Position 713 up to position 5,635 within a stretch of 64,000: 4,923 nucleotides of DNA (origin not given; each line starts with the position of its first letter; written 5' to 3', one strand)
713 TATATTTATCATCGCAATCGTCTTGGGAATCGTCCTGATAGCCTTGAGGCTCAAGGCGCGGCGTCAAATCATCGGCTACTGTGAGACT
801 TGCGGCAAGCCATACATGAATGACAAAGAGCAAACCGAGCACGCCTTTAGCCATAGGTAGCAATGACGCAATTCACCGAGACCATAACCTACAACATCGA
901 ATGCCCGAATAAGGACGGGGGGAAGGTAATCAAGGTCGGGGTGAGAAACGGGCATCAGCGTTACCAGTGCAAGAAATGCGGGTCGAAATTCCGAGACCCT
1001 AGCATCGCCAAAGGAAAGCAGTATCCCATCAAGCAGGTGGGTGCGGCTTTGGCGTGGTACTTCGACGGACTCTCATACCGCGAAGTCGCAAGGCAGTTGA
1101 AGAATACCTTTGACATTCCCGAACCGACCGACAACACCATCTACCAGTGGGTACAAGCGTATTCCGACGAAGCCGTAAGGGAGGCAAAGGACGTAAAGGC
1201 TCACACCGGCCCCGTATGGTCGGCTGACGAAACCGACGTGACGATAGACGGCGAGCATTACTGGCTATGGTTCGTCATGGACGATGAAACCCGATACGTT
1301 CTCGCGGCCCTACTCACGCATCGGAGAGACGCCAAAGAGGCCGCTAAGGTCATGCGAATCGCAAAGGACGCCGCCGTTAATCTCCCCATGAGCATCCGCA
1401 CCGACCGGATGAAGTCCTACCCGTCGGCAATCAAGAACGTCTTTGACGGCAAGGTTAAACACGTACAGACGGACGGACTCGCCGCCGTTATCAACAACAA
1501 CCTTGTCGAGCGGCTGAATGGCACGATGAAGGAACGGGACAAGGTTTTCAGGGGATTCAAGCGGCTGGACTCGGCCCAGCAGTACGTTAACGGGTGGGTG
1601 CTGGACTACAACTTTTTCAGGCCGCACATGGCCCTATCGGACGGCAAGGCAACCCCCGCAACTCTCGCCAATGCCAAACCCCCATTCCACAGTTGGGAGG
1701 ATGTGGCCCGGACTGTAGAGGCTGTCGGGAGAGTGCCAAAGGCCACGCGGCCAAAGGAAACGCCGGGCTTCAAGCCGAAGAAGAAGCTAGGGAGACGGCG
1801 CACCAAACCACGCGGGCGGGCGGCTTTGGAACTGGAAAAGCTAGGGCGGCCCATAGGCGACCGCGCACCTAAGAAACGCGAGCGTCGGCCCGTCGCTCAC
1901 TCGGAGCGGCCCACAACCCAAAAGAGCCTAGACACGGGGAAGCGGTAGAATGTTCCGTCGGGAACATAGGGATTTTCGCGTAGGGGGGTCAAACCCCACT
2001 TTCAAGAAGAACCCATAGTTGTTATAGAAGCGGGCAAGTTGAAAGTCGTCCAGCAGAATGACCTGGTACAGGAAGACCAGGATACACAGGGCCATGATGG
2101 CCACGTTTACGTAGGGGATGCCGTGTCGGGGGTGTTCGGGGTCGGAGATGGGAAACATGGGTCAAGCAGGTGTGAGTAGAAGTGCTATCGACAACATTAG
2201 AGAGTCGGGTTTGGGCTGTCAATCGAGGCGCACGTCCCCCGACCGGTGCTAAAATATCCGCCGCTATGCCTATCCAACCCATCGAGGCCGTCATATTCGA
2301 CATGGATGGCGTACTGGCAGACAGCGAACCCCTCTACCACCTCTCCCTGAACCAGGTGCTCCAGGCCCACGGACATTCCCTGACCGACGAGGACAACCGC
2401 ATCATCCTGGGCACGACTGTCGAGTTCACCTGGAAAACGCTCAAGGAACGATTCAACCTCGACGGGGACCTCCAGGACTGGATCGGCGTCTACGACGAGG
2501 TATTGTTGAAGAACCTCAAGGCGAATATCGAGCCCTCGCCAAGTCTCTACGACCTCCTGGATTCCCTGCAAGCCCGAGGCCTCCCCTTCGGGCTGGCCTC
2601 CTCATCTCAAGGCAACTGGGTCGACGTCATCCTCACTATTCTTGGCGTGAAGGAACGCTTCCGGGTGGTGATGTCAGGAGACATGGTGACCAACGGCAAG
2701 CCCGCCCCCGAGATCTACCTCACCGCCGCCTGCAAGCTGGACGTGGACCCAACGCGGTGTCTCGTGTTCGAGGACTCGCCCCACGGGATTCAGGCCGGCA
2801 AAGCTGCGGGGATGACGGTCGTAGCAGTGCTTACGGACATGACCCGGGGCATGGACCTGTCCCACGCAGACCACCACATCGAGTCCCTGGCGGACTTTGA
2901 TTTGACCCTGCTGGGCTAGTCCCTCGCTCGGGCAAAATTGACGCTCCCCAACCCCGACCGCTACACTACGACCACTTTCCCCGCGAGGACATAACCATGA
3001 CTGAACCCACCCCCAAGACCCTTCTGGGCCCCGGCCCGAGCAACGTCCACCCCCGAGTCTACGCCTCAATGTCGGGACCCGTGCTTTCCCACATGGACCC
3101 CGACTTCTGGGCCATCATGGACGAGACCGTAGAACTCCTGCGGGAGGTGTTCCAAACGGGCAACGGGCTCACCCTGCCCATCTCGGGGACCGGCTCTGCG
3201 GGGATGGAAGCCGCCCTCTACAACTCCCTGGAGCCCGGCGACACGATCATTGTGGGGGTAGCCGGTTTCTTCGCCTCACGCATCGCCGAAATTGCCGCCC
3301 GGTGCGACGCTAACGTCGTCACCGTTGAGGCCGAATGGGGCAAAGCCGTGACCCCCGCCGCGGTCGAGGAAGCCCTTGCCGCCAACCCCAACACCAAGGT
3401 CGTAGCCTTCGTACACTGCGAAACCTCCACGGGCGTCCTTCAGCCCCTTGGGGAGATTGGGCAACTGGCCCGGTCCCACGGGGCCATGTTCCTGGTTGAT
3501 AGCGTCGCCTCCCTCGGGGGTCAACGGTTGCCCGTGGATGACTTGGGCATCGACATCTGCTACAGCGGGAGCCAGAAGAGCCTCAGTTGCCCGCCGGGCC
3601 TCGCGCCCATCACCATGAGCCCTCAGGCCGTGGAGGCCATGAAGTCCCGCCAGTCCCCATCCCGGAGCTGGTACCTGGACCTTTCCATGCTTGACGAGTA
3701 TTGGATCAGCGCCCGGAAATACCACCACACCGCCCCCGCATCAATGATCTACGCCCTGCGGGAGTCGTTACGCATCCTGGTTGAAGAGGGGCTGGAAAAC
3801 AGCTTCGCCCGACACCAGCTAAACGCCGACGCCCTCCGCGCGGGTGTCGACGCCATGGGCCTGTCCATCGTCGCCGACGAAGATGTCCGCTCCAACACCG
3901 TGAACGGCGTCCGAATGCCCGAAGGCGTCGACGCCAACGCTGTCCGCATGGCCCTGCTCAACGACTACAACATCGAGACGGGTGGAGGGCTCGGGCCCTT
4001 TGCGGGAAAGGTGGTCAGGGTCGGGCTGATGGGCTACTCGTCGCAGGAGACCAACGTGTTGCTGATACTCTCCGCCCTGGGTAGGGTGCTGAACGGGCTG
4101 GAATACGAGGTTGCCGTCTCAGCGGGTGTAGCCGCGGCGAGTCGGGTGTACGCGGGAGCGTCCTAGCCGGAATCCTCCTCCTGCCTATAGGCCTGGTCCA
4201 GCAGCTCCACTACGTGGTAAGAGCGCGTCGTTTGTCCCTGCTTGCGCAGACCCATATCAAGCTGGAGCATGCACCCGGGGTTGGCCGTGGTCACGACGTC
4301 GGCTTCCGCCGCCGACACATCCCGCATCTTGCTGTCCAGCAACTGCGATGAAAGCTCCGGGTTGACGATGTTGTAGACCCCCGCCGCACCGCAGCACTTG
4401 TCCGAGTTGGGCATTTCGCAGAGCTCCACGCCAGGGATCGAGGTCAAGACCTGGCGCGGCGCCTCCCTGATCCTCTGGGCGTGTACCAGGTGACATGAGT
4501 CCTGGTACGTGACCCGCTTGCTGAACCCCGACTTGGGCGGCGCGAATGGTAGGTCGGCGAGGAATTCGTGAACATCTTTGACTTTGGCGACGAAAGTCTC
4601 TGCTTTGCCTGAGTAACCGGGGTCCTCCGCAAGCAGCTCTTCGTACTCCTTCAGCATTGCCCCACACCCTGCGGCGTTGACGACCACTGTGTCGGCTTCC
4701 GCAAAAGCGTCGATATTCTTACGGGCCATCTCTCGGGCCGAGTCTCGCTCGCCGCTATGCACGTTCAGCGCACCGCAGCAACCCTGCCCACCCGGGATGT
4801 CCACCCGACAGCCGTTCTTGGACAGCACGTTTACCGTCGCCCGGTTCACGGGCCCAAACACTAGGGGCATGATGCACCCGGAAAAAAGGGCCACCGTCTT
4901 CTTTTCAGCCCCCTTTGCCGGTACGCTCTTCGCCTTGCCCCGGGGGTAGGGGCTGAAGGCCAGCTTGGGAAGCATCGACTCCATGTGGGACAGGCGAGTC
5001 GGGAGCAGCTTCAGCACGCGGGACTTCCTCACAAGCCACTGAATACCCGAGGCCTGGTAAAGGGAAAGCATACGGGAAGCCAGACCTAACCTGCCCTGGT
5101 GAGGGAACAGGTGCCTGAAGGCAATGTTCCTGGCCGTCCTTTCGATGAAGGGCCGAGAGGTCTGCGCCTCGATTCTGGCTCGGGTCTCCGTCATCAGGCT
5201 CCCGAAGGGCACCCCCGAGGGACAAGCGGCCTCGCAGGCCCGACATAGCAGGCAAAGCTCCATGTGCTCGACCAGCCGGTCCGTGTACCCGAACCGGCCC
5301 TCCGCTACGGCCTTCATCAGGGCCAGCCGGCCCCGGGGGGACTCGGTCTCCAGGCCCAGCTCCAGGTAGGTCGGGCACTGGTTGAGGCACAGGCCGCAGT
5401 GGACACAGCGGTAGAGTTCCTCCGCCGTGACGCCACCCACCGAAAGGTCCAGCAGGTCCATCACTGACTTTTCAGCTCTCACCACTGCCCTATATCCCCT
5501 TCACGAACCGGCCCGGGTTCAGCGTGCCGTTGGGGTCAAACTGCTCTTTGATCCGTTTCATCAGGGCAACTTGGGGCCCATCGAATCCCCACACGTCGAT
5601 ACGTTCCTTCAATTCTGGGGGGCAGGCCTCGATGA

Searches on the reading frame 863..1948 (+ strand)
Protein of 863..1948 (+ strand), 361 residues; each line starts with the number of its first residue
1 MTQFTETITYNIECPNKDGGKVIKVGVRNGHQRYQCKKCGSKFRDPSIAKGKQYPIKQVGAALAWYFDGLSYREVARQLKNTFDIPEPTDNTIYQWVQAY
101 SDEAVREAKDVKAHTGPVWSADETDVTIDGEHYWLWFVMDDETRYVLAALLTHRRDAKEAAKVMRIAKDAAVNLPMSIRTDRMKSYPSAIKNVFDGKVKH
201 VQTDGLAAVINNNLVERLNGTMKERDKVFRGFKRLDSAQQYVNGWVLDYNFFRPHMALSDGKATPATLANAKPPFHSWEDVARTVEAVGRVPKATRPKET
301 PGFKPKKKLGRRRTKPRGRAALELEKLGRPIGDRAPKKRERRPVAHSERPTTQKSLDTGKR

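Call 38: search_protein_families(library=pfam, proteins=[window:863-1948:+], max_evalue=0.00001)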
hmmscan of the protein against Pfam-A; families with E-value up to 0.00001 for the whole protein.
window:863-1948:+ (361 aa): 3 families
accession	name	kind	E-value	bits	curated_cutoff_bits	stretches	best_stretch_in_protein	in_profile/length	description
PF13610.12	DDE_Tnp_IS240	-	5.7e-22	78.8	27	1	119-246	4-130/139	DDE domain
PF13683.12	rve_3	-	1.3e-09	38.1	26.5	1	211-259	15-63/67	Integrase core domain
PF00665.32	rve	-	7.6e-08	33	32.6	1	118-188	7-80/102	Integrase core domain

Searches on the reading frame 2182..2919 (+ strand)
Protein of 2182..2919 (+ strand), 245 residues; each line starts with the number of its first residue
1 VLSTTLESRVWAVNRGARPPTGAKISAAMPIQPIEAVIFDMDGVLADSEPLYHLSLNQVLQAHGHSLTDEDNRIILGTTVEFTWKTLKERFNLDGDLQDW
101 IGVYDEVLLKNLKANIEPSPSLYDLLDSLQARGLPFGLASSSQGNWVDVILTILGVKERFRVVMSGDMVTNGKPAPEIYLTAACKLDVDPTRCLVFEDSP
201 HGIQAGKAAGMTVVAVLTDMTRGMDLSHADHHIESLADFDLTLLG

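Call 38: search_protein_families(library=pfam, proteins=[window:2182-2919:+], max_evalue=0.00001)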
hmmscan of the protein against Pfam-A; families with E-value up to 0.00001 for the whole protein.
window:2182-2919:+ (245 aa): 3 families
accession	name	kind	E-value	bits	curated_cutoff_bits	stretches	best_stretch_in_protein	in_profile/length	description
PF13419.12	HAD_2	-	7.6e-35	121.1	23.8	1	37-216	1-178/178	Haloacid dehalogenase-like hydrolase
PF00702.32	Hydrolase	-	3.7e-27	96.4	26.4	1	34-210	1-191/191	haloacid dehalogenase-like hydrolase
PF13242.12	Hydrolase_like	-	1.2e-09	38.4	22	1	172-237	3-73/75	HAD-hyrolase-like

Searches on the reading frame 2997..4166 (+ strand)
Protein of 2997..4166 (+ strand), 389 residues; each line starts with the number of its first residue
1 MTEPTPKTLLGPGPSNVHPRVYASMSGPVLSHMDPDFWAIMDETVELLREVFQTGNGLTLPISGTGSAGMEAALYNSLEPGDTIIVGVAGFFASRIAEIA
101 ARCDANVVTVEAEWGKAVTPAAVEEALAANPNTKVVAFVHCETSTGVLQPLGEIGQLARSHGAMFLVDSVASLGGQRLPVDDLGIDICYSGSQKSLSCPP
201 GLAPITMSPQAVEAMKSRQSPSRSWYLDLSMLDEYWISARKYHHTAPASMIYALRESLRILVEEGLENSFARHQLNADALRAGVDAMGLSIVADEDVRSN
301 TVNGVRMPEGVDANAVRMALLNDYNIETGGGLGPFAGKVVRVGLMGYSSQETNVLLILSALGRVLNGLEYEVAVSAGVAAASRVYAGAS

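Call 38: search_protein_families(library=pfam, proteins=[window:2997-4166:+], max_evalue=0.00001)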
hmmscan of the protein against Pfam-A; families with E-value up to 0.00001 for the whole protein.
window:2997-4166:+ (389 aa): 2 families
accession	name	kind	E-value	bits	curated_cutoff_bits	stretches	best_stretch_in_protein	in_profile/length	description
PF00266.25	Aminotran_5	-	4.5e-34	118.5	21.5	1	30-351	34-366/371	Aminotransferase class-V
PF01041.23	DegT_DnrJ_EryC1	-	8.4e-08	32.3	19.8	1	65-175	47-152/360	DegT/DnrJ/EryC1/StrS aminotransferase family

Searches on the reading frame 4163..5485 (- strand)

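Call 38: search_protein_families(library=pfam, proteins=[window:4163-5485:-], max_evalue=0.00001)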
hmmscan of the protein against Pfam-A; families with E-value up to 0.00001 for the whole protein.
window:4163-5485:- (440 aa): 9 families
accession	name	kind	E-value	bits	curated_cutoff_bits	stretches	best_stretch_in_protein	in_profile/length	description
PF02754.22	CCG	-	2.8e-37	127.1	20.6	2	325-410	1-85/85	Cysteine-rich domain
PF13183.11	Fer4_8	-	1.7e-13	51.3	27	1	23-92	1-68/68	4Fe-4S dicluster domain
PF13534.11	Fer4_17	-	9.2e-11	42.6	22.2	1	26-92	1-60/61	4Fe-4S dicluster domain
PF12838.12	Fer4_7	-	2.4e-09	38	27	1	26-92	1-52/52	4Fe-4S dicluster domain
PF13187.11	Fer4_9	-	4e-08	33.6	27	0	19-39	29-49/52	4Fe-4S dicluster domain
PF13237.11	Fer4_10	-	6.1e-08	32.9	25.5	0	73-102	4-22/53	4Fe-4S dicluster domain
PF12797.12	Fer4_2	-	8.2e-07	29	24.5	0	23-39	6-22/22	4Fe-4S binding domain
PF12800.12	Fer4_4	-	9.9e-07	29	24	0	25-40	2-17/17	4Fe-4S binding domain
PF12837.12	Fer4_6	-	1.4e-06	28.4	25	0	76-93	7-24/24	4Fe-4S binding domain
